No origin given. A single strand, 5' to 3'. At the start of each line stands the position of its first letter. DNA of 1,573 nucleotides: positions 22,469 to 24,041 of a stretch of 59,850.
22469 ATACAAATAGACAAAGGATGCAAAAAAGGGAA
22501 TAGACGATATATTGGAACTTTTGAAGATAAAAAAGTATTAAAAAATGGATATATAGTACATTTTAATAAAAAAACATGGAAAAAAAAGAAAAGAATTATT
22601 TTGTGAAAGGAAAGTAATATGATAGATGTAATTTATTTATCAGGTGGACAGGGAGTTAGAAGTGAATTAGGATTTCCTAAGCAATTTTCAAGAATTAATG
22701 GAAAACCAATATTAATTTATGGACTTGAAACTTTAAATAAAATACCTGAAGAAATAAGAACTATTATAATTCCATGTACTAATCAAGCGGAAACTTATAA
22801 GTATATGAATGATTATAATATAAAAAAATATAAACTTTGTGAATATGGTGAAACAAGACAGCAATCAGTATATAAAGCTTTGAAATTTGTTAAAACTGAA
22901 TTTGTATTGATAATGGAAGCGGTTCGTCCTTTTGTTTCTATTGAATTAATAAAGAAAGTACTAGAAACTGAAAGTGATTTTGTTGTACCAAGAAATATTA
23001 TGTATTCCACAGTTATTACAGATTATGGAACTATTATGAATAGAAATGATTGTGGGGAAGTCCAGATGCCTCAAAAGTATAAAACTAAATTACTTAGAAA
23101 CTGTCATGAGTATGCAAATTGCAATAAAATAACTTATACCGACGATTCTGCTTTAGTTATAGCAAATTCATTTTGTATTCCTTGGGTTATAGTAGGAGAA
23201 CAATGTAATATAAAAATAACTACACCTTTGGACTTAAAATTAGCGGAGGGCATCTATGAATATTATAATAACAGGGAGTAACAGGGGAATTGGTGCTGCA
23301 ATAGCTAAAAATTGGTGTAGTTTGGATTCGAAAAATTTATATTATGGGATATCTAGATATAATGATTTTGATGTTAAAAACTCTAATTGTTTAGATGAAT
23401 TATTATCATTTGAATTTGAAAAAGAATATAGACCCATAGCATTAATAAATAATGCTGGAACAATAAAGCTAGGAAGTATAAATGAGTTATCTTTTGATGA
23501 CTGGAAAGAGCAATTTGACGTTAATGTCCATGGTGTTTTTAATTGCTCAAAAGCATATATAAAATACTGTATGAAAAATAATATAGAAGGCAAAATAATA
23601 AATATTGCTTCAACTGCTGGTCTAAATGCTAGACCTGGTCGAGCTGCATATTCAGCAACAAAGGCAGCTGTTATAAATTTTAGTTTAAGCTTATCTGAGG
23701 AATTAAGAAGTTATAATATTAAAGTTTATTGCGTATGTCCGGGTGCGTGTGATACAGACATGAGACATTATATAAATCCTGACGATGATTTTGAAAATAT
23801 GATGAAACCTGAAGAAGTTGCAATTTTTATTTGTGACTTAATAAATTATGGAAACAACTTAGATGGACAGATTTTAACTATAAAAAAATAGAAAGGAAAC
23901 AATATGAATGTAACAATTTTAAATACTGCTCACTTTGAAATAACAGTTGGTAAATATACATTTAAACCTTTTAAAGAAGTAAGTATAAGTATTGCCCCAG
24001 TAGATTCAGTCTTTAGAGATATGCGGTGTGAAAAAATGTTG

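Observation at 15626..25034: Glycopolymer (amino-sugar / pyruvyl / ribitol-phosphate) island sitting between head-assembly and capsid genes of a phage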

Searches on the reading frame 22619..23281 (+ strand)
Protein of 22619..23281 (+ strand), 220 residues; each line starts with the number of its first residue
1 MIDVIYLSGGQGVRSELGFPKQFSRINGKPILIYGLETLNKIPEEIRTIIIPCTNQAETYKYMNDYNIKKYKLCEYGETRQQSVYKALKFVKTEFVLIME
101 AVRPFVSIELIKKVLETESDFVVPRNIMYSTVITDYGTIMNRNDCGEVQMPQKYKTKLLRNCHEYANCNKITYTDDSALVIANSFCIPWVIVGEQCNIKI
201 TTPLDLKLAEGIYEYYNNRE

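Call 3: search_protein_families(library=pfam, proteins=[window:22619-23281:+], max_evalue=0.01)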
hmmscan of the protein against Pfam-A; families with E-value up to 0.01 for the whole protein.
window:22619-23281:+ (220 aa): 3 families
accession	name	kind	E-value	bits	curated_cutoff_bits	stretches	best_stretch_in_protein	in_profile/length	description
PF01128.25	IspD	-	1.3e-30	107.3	27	1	4-212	3-218/221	2-C-methyl-D-erythritol 4-phosphate cytidylyltransferase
PF12804.13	NTP_transf_3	-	1.1e-08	35.9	27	1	5-125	2-122/160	MobA-like NTP transferase domain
PF02348.25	CTP_transf_3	-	0.00033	21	22.6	1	21-121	16-117/217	Cytidylyltransferase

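Call 9: search_protein_families(library=ncbifam, proteins=[window:22619-23281:+], max_evalue=0.01)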
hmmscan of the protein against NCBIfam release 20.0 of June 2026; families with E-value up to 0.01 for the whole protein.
window:22619-23281:+ (220 aa): 18 families
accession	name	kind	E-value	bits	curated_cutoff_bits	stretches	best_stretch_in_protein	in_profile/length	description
TIGR00453.1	ispD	equivalog_domain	7.7e-40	136.7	181.3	1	4-211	2-217/219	2-C-methyl-D-erythritol 4-phosphate cytidylyltransferase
NF001186.0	PRK00155.2-3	equivalog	7.2e-36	123.7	253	1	4-211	7-220/224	2-C-methyl-D-erythritol 4-phosphate cytidylyltransferase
NF006899.0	PRK09382.1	equivalog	9.7e-34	117.1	417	1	3-210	8-217/387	bifunctional 2-C-methyl-D-erythritol 4-phosphate cytidylyltransferase/2-C-methyl-D-erythritol 2,4-cyclodiphosphate synthase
NF009924.0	PRK13385.1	subfamily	2.1e-29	102.8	342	1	3-213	4-223/230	2-C-methyl-D-erythritol 4-phosphate cytidylyltransferase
NF001183.0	PRK00155.1-3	subfamily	3.6e-23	82.1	166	1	2-214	2-232/237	D-ribitol-5-phosphate cytidylyltransferase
NF001457.0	PRK00317.1-3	equivalog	5.5e-09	35.8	164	1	3-117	3-112/200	molybdenum cofactor guanylyltransferase MobA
NF010939.0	PRK14359.1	equivalog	4.7e-08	32.1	592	1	2-147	3-145/430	bifunctional UDP-N-acetylglucosamine diphosphorylase/glucosamine-1-phosphate N-acetyltransferase GlmU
TIGR01173.1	glmU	equivalog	1.7e-06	27.2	366.85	1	3-148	2-146/452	bifunctional UDP-N-acetylglucosamine diphosphorylase/glucosamine-1-phosphate N-acetyltransferase GlmU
NF010937.0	PRK14357.1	equivalog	0.00022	20.3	658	1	4-120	3-116/448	bifunctional UDP-N-acetylglucosamine diphosphorylase/glucosamine-1-phosphate N-acetyltransferase GlmU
TIGR03310.1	matur_MocA_YgfJ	equivalog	0.00024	21.1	186.45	1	4-122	2-123/188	molybdenum cofactor cytidylyltransferase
NF011056.0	PRK14489.1-1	equivalog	0.00041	19.6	379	1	6-126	10-123/363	bifunctional molybdenum cofactor guanylyltransferase MobA/molybdopterin-guanine dinucleotide biosynthesis adaptor protein MobB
NF010936.0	PRK14356.1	equivalog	0.00084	18.4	666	1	5-143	9-148/456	bifunctional UDP-N-acetylglucosamine diphosphorylase/glucosamine-1-phosphate N-acetyltransferase GlmU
NF045495.1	AdoCbiPCobY_Meth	equivalog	0.0011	18.6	250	1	3-113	2-114/195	adenosylcobinamide-phosphate guanylyltransferase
NF041173.1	Sug_nt_acttase_Thmprot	equivalog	0.0021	17.1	600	1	6-144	5-143/405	bifunctional sugar-1-phosphate nucleotidylyltransferase/acetyltransferase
NF041135.1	IPPtranDIPPsyn_Thcocales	equivalog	0.0028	16.7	580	1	5-100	4-100/419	bifunctional L-myo-inositol-1-phosphate cytidylyltransferase/CDP-L-myo-inositol myo-inositolphosphotransferase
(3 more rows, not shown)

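Call 49: search_solved_structures(query=window:22619-23281:+, max_evalue=0.00001)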
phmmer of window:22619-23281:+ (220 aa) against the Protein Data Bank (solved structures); distinct sequences matched with E-value up to 0.00001: 28.
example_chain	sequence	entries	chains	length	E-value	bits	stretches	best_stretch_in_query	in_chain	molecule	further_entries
1w77_A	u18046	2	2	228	1.7e-22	83.6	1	2-212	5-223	2C-METHYL-D-ERYTHRITOL 4-PHOSPHATE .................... | 2-C-methyl-D-erythritol 4-phosphate cytidylyltransferase, chloroplastic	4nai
5mrn_A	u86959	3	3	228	2.1e-22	83.3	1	2-212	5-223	2-C-methyl-D-erythritol 4-phosphate cytidylyltransferase, chloroplastic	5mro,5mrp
2ycm_A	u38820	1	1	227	2.9e-22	82.8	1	2-212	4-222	2-C-METHYL-D-ERYTHRITOL 4-PHOSPHATE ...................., CHLOROPLASTIC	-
2yc3_A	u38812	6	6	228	2.9e-22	82.8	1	2-212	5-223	2-C-METHYL-D-ERYTHRITOL 4-PHOSPHATE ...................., CHLOROPLASTIC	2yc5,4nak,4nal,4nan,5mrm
5ddt_A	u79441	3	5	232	2.2e-21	79.9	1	3-215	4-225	2-C-methyl-D-erythritol 4-phosphate cytidylyltransferase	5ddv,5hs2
5mrq_A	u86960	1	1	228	2.6e-21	79.7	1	2-212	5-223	2-C-methyl-D-erythritol 4-phosphate cytidylyltransferase, chloroplastic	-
1w55_A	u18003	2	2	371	1.7e-17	67.2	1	3-208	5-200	ISPD/ISPF BIFUNCTIONAL ENZYME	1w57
2px7_A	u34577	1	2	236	2.6e-16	63.4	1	4-213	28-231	2-C-methyl-D-erythritol 4-phosphate cytidylyltransferase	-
3f1c_A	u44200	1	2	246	8.4e-14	55.1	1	6-214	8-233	Putative 2-C-methyl-D-erythritol 4-phosphate cytidylyltransferase 2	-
6xhp_A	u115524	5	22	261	9.9e-14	54.9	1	7-212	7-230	Ribitol-5-phosphate cytidylyltransferase 1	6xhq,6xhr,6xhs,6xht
4kt7_A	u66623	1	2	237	1.1e-11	48.2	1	2-210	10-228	2-C-methyl-D-erythritol 4-phosphate cytidylyltransferase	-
2xwl_A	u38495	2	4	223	2e-11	47.4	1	8-216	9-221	2-C-METHYL-D-ERYTHRITOL 4-PHOSPHATE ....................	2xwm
1vpa_A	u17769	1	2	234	1.6e-10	44.5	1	4-212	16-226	2-C-methyl-D-erythritol 4-phosphate cytidylyltransferase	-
4myb_A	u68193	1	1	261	1.9e-10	44.2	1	5-209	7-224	2-C-methyl-D-erythritol 4-phosphate cytidylyltransferase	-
4jis_A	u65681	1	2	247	4.7e-10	42.9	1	5-214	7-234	ribitol-5-phosphate cytidylyltransferase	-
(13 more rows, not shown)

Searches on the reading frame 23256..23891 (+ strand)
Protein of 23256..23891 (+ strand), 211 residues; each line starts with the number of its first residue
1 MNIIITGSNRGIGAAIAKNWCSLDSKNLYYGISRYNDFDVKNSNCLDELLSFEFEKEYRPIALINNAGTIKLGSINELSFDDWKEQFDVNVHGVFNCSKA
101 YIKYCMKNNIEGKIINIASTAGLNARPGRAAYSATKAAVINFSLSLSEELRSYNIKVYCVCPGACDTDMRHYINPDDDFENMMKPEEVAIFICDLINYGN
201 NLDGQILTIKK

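Call 4: search_protein_families(library=pfam, proteins=[window:23256-23891:+], max_evalue=0.01)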
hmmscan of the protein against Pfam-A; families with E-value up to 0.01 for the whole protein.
window:23256-23891:+ (211 aa): 3 families
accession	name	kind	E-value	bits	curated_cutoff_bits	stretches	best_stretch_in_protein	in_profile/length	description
PF00106.31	adh_short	-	2.8e-41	141.6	26.6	1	3-176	3-193/195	short chain dehydrogenase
PF13561.12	adh_short_C2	-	7.6e-28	98.1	27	1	38-184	50-195/236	Enoyl-(Acyl carrier protein) reductase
PF08659.16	KR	-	1e-05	25.9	22.6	1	35-139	57-156/180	KR domain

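Call 10: search_protein_families(library=ncbifam, proteins=[window:23256-23891:+], max_evalue=0.01)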
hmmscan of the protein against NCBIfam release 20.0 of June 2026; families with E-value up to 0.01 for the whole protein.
window:23256-23891:+ (211 aa): 208 families (the best 25 are shown)
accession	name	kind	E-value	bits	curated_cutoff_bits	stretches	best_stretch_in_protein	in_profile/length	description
NF009466.0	PRK12826.1-2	subfamily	2e-35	122.4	222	1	37-209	59-240/248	3-oxoacyl-ACP reductase FabG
NF005806.0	PRK07666.1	equivalog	1.1e-33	116.5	286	1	62-195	87-220/239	3-ketoacyl-ACP reductase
NF006074.0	PRK08220.1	equivalog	8.2e-33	114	312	1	2-180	10-195/251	2,3-dihydro-2,3-dihydroxybenzoate dehydrogenase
NF004196.0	PRK05650.1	equivalog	9.5e-33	113.4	297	1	35-172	55-191/272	SDR family oxidoreductase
NF005878.0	PRK07825.1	subfamily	1.4e-32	113.2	287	1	2-197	11-218/278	short chain dehydrogenase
NF005594.0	PRK07326.1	equivalog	9.1e-32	110.5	271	1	39-198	62-218/237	SDR family oxidoreductase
TIGR01830.1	3oxo_ACP_reduc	equivalog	1.2e-31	110.3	297.75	1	37-176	54-192/239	3-oxoacyl-[acyl-carrier-protein] reductase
NF005672.0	PRK07454.1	equivalog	1.6e-31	109.4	234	1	37-195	61-220/241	SDR family oxidoreductase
NF004197.0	PRK05653.1-1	equivalog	2.1e-31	109.5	332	1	34-175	59-199/249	3-oxoacyl-ACP reductase FabG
NF005559.1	PRK07231.1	subfamily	1.5e-30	106.6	215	1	39-175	60-196/249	glucose 1-dehydrogenase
TIGR04316.1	dhbA_paeA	equivalog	3.1e-30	105.6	300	1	36-179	52-194/250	2,3-dihydro-2,3-dihydroxybenzoate dehydrogenase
NF009464.0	PRK12824.1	subfamily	2e-29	103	269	1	37-176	58-196/245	3-oxoacyl-ACP reductase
NF004198.0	PRK05653.1-3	equivalog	2e-29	102.8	296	1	38-174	63-198/248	3-oxoacyl-ACP reductase FabG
NF004200.0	PRK05653.1-5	equivalog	5.2e-28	98.2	273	1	34-189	55-216/242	3-oxoacyl-ACP reductase FabG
NF052558.1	MBtsdlDhBudC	equivalog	2.4e-27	96.1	270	1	38-183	57-200/250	meso-2,3-butanediol dehydrogenase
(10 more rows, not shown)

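Call 50: search_solved_structures(query=window:23256-23891:+, max_evalue=1e-20)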
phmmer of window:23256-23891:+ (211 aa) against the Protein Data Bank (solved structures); distinct sequences matched with E-value up to 1e-20: 11.
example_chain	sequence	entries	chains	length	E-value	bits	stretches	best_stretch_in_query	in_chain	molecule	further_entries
2et6_A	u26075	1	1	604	6.6e-33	117.2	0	62-208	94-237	(3R)-hydroxyacyl-CoA dehydrogenase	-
9cly_A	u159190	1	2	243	1.3e-27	99.9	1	42-193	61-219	CylG protein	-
4rzh_A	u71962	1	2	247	7.2e-26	94.2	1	39-178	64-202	3-oxoacyl-[acyl-carrier protein] reductase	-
4dml_A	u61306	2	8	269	1e-22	83.9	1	39-172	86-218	3-oxoacyl-[acyl-carrier-protein] reductase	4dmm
4m8s_A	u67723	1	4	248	2.5e-22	82.7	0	50-173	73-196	Putative 3-oxoacyl-[acyl-carrier protein] reductase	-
6wpr_A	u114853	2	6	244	1.2e-21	80.4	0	38-176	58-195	3-oxoacyl-[acyl-carrier-protein] reductase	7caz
6t60_A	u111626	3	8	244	1.2e-21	80.4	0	38-176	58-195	3-oxoacyl-(Acyl-carrier-protein) reductase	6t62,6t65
7emg_A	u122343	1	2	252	1.4e-21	80.2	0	3-176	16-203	3-oxoacyl-[acyl-carrier-protein] reductase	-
6uds_A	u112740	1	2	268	1.7e-21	79.9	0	38-176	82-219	3-oxoacyl-(Acyl-carrier-protein) reductase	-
2uvd_A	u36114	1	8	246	3.3e-21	79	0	62-176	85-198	3-OXOACYL-(ACYL-CARRIER-PROTEIN) REDUCTASE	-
1edo_A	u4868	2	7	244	5.9e-21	78.2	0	62-176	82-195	BETA-KETO ACYL CARRIER PROTEIN REDUCTASE | KETOACYL REDUCTASE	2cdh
